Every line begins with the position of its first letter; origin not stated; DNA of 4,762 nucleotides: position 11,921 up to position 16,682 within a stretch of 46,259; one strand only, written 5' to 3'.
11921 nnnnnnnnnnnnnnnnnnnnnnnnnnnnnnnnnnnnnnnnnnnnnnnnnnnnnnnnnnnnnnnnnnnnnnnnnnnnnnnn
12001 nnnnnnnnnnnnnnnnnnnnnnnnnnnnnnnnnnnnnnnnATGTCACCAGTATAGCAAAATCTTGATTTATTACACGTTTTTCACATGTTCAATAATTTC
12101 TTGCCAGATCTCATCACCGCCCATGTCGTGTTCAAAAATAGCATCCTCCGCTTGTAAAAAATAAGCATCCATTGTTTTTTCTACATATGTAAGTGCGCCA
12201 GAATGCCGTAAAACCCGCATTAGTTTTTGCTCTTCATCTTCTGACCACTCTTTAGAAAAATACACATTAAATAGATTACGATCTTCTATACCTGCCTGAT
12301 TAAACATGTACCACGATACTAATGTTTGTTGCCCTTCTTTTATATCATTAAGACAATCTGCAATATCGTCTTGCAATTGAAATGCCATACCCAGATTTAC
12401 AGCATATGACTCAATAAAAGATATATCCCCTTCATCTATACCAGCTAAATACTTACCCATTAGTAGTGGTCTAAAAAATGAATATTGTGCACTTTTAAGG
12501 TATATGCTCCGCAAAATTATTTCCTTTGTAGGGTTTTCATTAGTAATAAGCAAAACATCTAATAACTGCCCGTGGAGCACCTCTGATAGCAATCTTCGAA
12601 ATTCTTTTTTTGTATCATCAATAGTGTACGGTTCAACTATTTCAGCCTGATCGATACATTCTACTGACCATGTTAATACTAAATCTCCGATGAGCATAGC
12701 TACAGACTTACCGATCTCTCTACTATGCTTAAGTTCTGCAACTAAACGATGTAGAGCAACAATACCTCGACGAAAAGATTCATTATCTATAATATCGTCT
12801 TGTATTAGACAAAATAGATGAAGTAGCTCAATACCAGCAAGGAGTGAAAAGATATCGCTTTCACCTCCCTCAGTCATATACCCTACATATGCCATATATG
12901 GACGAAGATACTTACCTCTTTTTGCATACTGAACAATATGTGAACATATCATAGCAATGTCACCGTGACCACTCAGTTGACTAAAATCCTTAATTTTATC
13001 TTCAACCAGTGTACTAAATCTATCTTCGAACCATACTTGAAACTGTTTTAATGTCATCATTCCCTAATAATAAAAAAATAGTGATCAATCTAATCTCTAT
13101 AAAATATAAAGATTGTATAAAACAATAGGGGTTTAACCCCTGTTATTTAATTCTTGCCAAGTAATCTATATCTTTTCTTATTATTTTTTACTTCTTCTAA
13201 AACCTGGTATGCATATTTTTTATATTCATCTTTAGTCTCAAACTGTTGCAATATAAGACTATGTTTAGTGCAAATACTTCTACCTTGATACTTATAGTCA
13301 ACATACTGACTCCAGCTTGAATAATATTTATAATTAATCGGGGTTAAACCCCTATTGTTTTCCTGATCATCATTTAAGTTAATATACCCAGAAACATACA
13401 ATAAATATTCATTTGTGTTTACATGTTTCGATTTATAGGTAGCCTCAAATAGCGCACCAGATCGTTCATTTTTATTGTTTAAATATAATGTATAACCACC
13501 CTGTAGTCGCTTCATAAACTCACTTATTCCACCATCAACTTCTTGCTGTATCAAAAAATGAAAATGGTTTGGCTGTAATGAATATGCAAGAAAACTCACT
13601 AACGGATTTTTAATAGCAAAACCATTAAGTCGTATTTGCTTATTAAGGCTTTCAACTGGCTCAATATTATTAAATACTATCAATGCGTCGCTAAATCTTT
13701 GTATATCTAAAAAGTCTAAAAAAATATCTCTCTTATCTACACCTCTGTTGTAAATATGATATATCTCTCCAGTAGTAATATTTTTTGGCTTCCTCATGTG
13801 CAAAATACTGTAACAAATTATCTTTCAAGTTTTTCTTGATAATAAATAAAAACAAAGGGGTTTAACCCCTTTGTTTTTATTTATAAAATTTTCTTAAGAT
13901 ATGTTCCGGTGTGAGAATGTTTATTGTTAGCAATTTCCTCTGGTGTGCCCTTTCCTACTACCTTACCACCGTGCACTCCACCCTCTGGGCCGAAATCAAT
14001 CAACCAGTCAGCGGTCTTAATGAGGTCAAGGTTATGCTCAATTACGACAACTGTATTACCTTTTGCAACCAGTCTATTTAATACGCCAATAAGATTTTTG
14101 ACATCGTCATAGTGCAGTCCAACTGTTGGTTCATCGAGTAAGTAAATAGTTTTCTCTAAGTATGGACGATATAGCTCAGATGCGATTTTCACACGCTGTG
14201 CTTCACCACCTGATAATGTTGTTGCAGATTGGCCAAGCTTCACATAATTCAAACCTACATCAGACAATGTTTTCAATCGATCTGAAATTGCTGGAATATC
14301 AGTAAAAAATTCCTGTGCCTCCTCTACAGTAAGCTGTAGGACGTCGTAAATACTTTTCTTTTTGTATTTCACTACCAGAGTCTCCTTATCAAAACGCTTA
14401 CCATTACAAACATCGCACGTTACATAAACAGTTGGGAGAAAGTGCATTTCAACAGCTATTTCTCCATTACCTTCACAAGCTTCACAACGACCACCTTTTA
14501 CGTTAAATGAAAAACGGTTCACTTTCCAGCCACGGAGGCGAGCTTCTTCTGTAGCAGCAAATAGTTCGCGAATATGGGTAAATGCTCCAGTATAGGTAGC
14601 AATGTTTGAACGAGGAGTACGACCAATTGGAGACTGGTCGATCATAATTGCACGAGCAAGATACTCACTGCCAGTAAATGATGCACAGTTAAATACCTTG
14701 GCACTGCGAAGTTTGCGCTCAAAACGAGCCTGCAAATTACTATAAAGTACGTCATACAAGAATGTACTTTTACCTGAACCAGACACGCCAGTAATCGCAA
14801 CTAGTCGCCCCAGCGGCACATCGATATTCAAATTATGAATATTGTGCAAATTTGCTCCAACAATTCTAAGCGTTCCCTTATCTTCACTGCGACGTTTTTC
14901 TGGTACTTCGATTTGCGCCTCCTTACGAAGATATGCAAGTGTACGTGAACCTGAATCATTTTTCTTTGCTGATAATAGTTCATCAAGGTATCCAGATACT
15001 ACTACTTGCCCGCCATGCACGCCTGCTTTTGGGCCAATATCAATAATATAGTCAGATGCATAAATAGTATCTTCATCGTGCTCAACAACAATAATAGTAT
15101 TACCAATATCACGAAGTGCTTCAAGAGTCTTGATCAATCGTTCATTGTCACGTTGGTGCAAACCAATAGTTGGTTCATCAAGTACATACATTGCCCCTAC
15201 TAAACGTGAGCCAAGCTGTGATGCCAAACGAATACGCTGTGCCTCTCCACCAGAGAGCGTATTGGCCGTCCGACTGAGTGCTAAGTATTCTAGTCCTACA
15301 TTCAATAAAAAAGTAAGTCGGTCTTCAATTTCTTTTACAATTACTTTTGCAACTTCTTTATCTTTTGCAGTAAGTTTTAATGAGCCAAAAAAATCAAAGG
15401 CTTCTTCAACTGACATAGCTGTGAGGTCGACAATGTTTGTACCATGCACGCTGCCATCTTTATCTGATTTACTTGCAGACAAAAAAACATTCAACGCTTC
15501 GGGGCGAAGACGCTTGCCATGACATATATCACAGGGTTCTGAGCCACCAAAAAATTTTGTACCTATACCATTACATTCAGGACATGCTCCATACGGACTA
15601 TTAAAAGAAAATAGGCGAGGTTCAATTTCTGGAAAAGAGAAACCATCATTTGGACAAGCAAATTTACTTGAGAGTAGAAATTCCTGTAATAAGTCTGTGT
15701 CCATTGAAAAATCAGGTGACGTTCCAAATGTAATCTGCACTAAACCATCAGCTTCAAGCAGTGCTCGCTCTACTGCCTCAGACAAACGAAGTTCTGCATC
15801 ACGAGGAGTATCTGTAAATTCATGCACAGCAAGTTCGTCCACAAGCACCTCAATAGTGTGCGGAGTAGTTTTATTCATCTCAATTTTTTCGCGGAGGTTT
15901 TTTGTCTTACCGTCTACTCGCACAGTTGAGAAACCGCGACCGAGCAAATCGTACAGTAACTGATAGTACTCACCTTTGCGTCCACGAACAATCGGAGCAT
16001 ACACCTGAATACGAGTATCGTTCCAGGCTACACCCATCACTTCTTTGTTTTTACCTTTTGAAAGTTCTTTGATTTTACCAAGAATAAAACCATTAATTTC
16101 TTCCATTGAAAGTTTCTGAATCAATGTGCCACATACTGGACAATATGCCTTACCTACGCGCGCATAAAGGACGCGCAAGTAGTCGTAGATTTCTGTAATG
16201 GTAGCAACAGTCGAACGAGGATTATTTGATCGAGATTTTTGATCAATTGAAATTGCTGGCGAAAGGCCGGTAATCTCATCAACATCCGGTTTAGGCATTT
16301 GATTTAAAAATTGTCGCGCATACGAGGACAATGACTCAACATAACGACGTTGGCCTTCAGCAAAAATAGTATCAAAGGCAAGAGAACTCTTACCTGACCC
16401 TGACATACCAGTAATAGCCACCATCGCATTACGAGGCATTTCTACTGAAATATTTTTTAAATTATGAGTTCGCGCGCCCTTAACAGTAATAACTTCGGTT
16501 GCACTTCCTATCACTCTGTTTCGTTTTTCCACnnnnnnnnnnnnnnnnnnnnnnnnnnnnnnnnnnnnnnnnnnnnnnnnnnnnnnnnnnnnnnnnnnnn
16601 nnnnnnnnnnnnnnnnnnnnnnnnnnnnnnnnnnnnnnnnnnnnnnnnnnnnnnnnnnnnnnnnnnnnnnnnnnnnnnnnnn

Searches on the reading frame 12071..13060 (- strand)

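Call 10: search_protein_families(library=pfam, proteins=[window:12071-13060:-])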
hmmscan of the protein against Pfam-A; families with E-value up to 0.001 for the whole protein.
window:12071-13060:- (329 aa): 1 family
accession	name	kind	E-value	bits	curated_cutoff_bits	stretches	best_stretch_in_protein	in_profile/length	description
PF00348.22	polyprenyl_synt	-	2e-31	109.6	27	1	42-261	7-227/251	Polyprenyl synthetase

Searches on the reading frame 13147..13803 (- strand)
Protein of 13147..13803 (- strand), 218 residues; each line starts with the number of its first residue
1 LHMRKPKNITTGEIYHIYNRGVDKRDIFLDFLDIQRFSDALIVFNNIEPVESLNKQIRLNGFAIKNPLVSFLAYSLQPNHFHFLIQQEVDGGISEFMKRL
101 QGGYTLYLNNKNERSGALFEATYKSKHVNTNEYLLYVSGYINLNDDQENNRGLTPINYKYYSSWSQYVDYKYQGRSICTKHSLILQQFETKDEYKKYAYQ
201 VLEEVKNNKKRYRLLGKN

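Call 10: search_protein_families(library=pfam, proteins=[window:13147-13803:-])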
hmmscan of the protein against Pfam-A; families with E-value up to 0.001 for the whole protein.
window:13147-13803:- (218 aa): 1 family
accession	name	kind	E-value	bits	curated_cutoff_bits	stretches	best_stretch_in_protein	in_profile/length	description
PF01797.21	Y1_Tnp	-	3.5e-08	34.1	23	1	69-142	41-119/121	Transposase IS200 like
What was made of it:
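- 13147..13797 (-): RAYT-like Y1 (HUH) transposase gene, 216 aa, with the HFH and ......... motifs. PF01797 E 3.5e-8 (call 10).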

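Call 26: search_protein_families(library=ncbifam, proteins=[window:13147-13803:-], max_evalue=0.01)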
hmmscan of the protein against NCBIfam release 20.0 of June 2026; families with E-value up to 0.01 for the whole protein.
window:13147-13803:- (218 aa): 1 family
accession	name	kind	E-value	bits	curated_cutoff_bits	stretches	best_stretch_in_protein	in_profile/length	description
NF047646.1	REP_Tyr_transpos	equivalog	5.3e-05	23.1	80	1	65-144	43-130/146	REP-associated tyrosine transposase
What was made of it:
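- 13147..13797 (-): NCBIfam REP_Tyr_transpos scores 23 bits, below the 80-bit cut-off (call 26).
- On REP/RAYT system: The NCBIfam REP_Tyr_transpos equivalog scores 23 bits against a cut-off of 80 (call 26).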

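Call 38: find_homologous_proteins(query=window:13147-13797:-)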
Query window:13147-13797:- (216 aa): 2245 proteins with E <= 0.001 among 2315 candidates; the best 120 are listed.
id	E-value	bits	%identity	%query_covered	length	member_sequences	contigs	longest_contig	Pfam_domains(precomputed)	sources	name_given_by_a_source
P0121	1.1e-139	481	100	100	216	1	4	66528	PF01797.22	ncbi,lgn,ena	-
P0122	9.7e-64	233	52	99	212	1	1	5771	PF01797.22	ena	-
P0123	2.3e-61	225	50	95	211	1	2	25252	PF01797.22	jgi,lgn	jgi:putative transposase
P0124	3.5e-61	225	54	99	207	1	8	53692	PF01797.22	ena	-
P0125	6.6e-61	224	52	99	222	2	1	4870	PF01797.22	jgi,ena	-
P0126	7.3e-61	224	51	95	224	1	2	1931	PF01797.22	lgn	-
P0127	3.9e-60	221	52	99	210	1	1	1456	PF01797.22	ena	-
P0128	2.0e-59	219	52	99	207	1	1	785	PF01797.22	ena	-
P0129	2.7e-59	218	51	98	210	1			PF01797.22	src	-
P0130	4.4e-59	218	52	100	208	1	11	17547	PF01797.22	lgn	-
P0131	2.3e-58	215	49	100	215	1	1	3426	PF01797.22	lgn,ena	-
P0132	3.7e-58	215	52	99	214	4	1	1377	PF01797.22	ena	-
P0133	4.6e-58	214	50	95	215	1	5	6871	PF01797.22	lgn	-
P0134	8.6e-58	214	49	99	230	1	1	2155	PF01797.22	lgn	-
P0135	2.1e-57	212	51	94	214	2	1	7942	PF01797.22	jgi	-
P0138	1.0e-56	210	50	99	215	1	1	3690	PF01797.22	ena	-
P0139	2.1e-56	209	51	94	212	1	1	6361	PF01797.22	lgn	-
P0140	2.9e-56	209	47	99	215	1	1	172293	PF01797.22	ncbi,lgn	-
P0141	7.0e-56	207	50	97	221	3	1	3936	PF01797.22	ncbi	ncbi:MAG: transposase [Minisyncoccota bacterium]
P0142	8.7e-56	207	48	98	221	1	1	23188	PF01797.22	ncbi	-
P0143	9.6e-56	207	47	99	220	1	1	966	PF01797.22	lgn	-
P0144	1.2e-55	207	48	99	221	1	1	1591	PF01797.22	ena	-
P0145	1.2e-55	206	52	97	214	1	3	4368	PF01797.22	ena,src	-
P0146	1.8e-55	206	47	97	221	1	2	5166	PF01797.22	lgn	-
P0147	1.8e-55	206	50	95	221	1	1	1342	PF01797.22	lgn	-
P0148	1.9e-55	206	46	99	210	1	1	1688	PF01797.22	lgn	-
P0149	2.8e-55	205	51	93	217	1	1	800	PF01797.22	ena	-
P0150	3.0e-55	205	50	98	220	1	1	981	PF01797.22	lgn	-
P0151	3.1e-55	205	49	100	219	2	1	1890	PF01797.22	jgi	jgi:putative transposase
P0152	5.5e-55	204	50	95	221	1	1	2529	PF01797.22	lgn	-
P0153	5.9e-55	204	49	98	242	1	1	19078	PF01797.22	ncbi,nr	ncbi:MAG: transposase [Patescibacteria group bacterium]|nr:transposase [Patescibacteria group bacter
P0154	6.3e-55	204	49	96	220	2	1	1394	PF01797.22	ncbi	-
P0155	7.0e-55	204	52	91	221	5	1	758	PF01797.22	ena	-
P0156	1.1e-54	203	50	94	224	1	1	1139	PF01797.22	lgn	-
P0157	1.2e-54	203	50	99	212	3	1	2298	PF01797.22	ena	-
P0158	1.8e-54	203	49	97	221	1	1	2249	PF01797.22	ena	-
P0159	2.0e-54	203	48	97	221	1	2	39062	PF01797.22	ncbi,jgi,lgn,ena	ncbi:MAG: transposase [Candidatus Paceibacterota bacterium]|jgi:hypothetical protein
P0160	2.7e-54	202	50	100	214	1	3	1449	PF01797.22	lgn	-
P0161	2.8e-54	202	47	97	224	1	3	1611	PF01797.22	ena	-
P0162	2.9e-54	202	47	98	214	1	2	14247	PF01797.22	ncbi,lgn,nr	ncbi:MAG: transposase [bacterium]|nr:transposase [bacterium]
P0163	4.0e-54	202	49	93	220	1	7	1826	PF01797.22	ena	-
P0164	4.8e-54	201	50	100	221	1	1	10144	PF01797.22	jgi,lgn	jgi:REP element-mobilizing transposase RayT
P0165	5.0e-54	201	48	95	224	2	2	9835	PF01797.22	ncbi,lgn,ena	-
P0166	5.2e-54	201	47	97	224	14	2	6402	PF01797.22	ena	-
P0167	8.2e-54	201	51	96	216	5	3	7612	PF01797.22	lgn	-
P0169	8.6e-54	200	49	99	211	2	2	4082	PF01797.22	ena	-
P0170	1.3e-53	200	50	96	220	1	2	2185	PF01797.22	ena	-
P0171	1.4e-53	200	50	90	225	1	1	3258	PF01797.22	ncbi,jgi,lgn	ncbi:MAG: transposase [Candidatus Paceibacterota bacterium]|jgi:REP element-mobilizing transposase R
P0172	1.8e-53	199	48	97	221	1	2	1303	PF01797.22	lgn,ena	-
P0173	2.0e-53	199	48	95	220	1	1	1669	PF01797.22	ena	-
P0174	2.4e-53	199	49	94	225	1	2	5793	PF01797.22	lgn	-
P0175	2.6e-53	199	49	97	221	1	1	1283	PF01797.22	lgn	-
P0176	3.8e-53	198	48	98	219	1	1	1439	PF01797.22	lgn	-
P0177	4.3e-53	198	47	98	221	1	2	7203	PF01797.22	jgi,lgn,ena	jgi:REP element-mobilizing transposase RayT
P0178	4.5e-53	198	48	96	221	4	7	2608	PF01797.22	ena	-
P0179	4.9e-53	198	48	96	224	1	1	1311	PF01797.22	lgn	-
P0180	6.7e-53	198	48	97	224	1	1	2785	PF01797.22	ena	-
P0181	9.2e-53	197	48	95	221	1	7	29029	PF01797.22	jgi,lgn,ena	-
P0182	9.6e-53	197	48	93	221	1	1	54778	PF01797.22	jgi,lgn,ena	-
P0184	1.1e-52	197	50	96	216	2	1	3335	PF01797.22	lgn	-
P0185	1.2e-52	197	50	96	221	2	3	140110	PF01797.22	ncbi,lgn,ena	ncbi:MAG: transposase [Patescibacteria group bacterium]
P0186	1.3e-52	197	49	97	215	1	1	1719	PF01797.22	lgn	-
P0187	1.4e-52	196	48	93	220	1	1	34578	PF01797.22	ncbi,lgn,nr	ncbi:MAG: transposase [bacterium]|nr:transposase [bacterium]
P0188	1.6e-52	196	48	99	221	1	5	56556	PF01797.22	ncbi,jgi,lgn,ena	-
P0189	2.0e-52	196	46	97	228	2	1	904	PF01797.22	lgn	-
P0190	2.1e-52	196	47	94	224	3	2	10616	PF01797.22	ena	-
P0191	2.3e-52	196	46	97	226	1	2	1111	PF01797.22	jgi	jgi:REP element-mobilizing transposase RayT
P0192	2.4e-52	196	47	99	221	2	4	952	PF01797.22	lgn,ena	-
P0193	2.7e-52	196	50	96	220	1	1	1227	PF01797.22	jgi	jgi:putative transposase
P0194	3.0e-52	195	48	99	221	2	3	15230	PF01797.22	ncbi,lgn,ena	ncbi:MAG: transposase [Patescibacteria group bacterium]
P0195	3.7e-52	195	46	97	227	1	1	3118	PF01797.22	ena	-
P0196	3.7e-52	195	47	95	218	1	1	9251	PF01797.22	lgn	-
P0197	3.8e-52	195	50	91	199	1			PF01797.22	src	-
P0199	5.1e-52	195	46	97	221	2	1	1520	PF01797.22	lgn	-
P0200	5.5e-52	195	48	99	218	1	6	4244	PF01797.22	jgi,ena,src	-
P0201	7.3e-52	194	47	97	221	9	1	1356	PF01797.22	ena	-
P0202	7.4e-52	194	46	98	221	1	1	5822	PF01797.22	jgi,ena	-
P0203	8.2e-52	194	46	97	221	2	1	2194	PF01797.22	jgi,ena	jgi:REP element-mobilizing transposase RayT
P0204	8.9e-52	194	47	94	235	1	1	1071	PF01797.22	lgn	-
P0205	9.2e-52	194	47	99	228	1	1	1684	PF01797.22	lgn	-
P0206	1.4e-51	193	49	94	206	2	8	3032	PF01797.22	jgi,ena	-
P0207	1.5e-51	193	48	93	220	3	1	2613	PF01797.22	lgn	-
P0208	1.6e-51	193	49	94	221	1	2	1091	PF01797.22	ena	-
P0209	1.6e-51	193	49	94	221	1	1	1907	PF01797.22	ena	-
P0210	1.7e-51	193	50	92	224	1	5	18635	PF01797.22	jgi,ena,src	-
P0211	1.8e-51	193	51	91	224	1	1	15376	PF01797.22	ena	-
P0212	1.8e-51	193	49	94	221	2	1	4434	PF01797.22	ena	-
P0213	1.9e-51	193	49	94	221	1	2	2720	PF01797.22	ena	-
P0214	1.9e-51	193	49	94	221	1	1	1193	PF01797.22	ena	-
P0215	2.0e-51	193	49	94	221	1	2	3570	PF01797.22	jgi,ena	-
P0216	2.0e-51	193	47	94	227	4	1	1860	PF01797.22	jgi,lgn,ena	-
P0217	2.8e-51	192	47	95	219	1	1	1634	PF01797.22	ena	-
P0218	3.0e-51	192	47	95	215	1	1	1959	PF01797.22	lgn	-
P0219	3.3e-51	192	47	95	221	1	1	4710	PF01797.22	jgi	jgi:putative transposase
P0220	5.0e-51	191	50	90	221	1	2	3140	PF01797.22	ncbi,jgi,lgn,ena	-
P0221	5.0e-51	191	48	94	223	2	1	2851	PF01797.22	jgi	jgi:REP element-mobilizing transposase RayT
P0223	5.3e-51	191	47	94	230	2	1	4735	PF01797.22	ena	-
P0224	6.7e-51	191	49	95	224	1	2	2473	PF01797.22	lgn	-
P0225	6.9e-51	191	48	94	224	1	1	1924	PF01797.22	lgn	-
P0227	7.9e-51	191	47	95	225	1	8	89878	PF01797.22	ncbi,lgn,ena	-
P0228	9.0e-51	191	50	92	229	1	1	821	PF01797.22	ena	-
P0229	9.5e-51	191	48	93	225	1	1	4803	PF01797.22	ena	-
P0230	9.6e-51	190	47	97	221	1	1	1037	PF01797.22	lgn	-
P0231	1.1e-50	190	48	97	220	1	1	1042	PF01797.22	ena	-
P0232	1.3e-50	190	49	91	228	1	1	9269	PF01797.22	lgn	-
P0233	1.3e-50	190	47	97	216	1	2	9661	PF01797.22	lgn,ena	-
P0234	1.3e-50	190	48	95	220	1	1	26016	PF01797.22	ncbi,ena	-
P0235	1.4e-50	190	47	94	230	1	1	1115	PF01797.22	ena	-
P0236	1.6e-50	190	46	96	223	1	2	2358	PF01797.22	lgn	-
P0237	1.8e-50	190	47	98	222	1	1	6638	PF01797.22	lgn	-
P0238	1.8e-50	190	46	97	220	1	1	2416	PF01797.22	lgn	-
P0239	1.8e-50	190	47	99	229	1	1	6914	PF01797.22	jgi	jgi:hypothetical protein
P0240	1.8e-50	190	47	93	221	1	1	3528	PF01797.22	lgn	-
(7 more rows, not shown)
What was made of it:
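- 13147..13797 (-): 2245 homologues, mostly Patescibacteria (call 38).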

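Call 39: find_encoding_contigs(protein=window:13150-13797:-, flank=3000, max_places=6)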
Protein seq(216 aa) (216 aa): 4 contigs read that carry it; 2 places shown.
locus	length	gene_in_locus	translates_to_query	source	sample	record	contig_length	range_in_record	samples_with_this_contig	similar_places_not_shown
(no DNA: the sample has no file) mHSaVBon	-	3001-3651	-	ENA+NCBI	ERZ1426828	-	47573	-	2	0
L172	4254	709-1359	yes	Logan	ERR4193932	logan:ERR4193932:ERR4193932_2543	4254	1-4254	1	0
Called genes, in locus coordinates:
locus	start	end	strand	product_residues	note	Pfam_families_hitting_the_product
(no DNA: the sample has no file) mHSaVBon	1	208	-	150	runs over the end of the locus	-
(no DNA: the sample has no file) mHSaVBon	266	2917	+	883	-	PF02463:SMC_N (faint), PF13191:AAA_16 (faint), PF13555:AAA_29 (faint), PF20703:nSTAND1 (faint), PF13304:AAA_21 (faint), PF17760:UvrA_inter, PF00684:DnaJ_CXXCXGXG (faint), PF00005:ABC_tran (weak)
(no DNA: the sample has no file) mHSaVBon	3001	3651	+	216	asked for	PF01797:Y1_Tnp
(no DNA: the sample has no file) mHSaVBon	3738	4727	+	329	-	PF00348:polyprenyl_synt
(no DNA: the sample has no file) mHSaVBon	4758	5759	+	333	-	-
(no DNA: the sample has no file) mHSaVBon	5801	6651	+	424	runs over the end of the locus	PF01541:GIY-YIG (weak), PF02151:UVR (faint), PF08459:UvrC_RNaseH_dom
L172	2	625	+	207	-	?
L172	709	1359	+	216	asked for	PF01797:Y1_Tnp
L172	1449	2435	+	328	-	PF00348:polyprenyl_synt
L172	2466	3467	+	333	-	-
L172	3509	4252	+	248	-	?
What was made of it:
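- On REP/RAYT system: The gene is in the same context on all 4 contigs that carry it (call 39).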

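Call 41: find_encoding_contigs(protein=P0124, flank=10000, max_places=2)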
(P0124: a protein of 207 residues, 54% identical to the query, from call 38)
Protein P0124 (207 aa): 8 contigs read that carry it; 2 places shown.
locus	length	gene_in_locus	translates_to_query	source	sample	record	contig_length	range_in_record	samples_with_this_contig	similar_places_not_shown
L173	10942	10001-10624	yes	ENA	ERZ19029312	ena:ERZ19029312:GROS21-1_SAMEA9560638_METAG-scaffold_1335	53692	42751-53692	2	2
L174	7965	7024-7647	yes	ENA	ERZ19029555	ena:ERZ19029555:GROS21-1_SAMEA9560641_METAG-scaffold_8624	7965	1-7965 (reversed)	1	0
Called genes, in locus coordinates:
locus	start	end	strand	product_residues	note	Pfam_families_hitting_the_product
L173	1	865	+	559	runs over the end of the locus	PF03023:MurJ, PF01943:Polysacc_synt (weak), PF01554:MatE (weak)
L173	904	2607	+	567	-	-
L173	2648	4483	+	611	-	PF00009:GTP_EFTU, PF22042:EF-G_D2 (weak), PF03144:GTP_EFTU_D2, PF14492:EFG_III (weak), PF00679:EFG_C, PF06421:LepA_C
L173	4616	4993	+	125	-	PF04977:DivIC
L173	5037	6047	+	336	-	PF00389:2-Hacid_dh, PF02826:2-Hacid_dh_C, PF03446:NAD_binding_2 (faint), PF07991:KARI_N (weak)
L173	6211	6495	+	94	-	-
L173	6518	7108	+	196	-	-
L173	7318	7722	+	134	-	-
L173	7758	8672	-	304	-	PF03547:Mem_trans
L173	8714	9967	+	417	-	PF03952:Enolase_N, PF00113:Enolase_C, PF13378:MR_MLE_C (weak)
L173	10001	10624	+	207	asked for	PF01797:Y1_Tnp (weak)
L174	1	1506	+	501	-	?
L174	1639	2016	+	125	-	PF04977:DivIC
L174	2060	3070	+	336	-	PF00389:2-Hacid_dh, PF02826:2-Hacid_dh_C, PF03446:NAD_binding_2 (faint), PF07991:KARI_N (weak)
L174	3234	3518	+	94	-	-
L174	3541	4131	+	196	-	-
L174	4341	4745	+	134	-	-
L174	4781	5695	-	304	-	PF03547:Mem_trans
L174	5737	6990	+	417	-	PF03952:Enolase_N, PF00113:Enolase_C, PF13378:MR_MLE_C (weak)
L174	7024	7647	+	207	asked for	PF01797:Y1_Tnp (weak)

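Call 77: find_related_loci(query=A2, collection=viral_contigs, flank=3000)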
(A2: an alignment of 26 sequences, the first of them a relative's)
Query A2 (216 aa) in viral_contigs; peptide patterns used: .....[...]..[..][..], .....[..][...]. (x = any residue, [..] = any of these).
51 stretches matched a pattern, but none encodes a relative of the query by tblastn (E <= 1e-3).

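Call 83: search_dna_similar(query=P0121, collection=plasmids, mode=protein, max_evalue=1e-8, max_rows=15)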
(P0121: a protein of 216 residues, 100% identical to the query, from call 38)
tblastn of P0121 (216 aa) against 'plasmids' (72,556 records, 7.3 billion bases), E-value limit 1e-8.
Records with a match: 1; places in all: 1; records where one place covers at least 80% of the query: 0.
Best place of each record, by identity: <60% 1.
By first word of the organism name: Pseudoalteromonas 1.
By predicted mobility (MOB-suite, as given by PLSDB): non-mobilizable 1.
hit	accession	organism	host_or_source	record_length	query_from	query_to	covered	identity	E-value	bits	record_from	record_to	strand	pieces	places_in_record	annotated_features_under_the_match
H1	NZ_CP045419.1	Pseudoalteromonas sp. THAF3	pure culture,Surface of a polyethylene ...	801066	67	209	66%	33.6%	2e-9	64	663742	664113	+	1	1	none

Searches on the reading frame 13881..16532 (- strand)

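Call 10: search_protein_families(library=pfam, proteins=[window:13881-16532:-])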
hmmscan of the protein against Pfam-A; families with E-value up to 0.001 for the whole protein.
window:13881-16532:- (883 aa): 18 families
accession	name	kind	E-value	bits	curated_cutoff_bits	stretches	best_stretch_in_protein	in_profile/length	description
PF00005.33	ABC_tran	-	2e-24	87.2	25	2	749-803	85-136/137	ABC transporter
PF17760.6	UvrA_inter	-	5.4e-22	78.2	23.3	1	170-268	14-106/109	UvrA interaction domain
PF02463.25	SMC_N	-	1.3e-10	41.6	40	0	16-499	6-211/220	RecF/RecN/SMC N terminal domain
PF13555.12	AAA_29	-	7.3e-09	35.7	27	0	563-604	10-54/61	P-loop containing region of AAA domain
PF13304.12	AAA_21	-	4.7e-08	33.9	27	0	779-830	243-295/304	AAA domain, putative AbiEii toxin, Type IV TA system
PF20703.3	nSTAND1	-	1.3e-06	28.8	27.1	0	21-56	19-54/379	Novel STAND NTPase 1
PF13191.12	AAA_16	-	7.3e-06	27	32.6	0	33-75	22-63/167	AAA ATPase domain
PF00684.25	DnaJ_CXXCXGXG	-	1.3e-05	25.8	32.7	0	682-712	17-50/65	DnaJ central domain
PF20720.3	nSTAND3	-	7.6e-05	22.9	27.2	0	22-54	4-36/155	Novel STAND NTPase 3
PF13476.12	AAA_23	-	9.1e-05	23.6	27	0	561-592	6-36/201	AAA domain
PF13238.12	AAA_18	-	0.00025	21.9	29.4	0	578-592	1-15/128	AAA domain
PF13481.12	AAA_25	-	0.00033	20.8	27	0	572-598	30-56/195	AAA domain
PF13173.12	AAA_14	-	0.00037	20.9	27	0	576-602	3-31/129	AAA domain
PF03193.22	RsgA_GTPase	-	0.00042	20.6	30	0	12-52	84-123/174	RsgA GTPase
PF01935.23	DUF87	-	0.00057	20.5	23.2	0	569-592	17-40/220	Helicase HerA, central domain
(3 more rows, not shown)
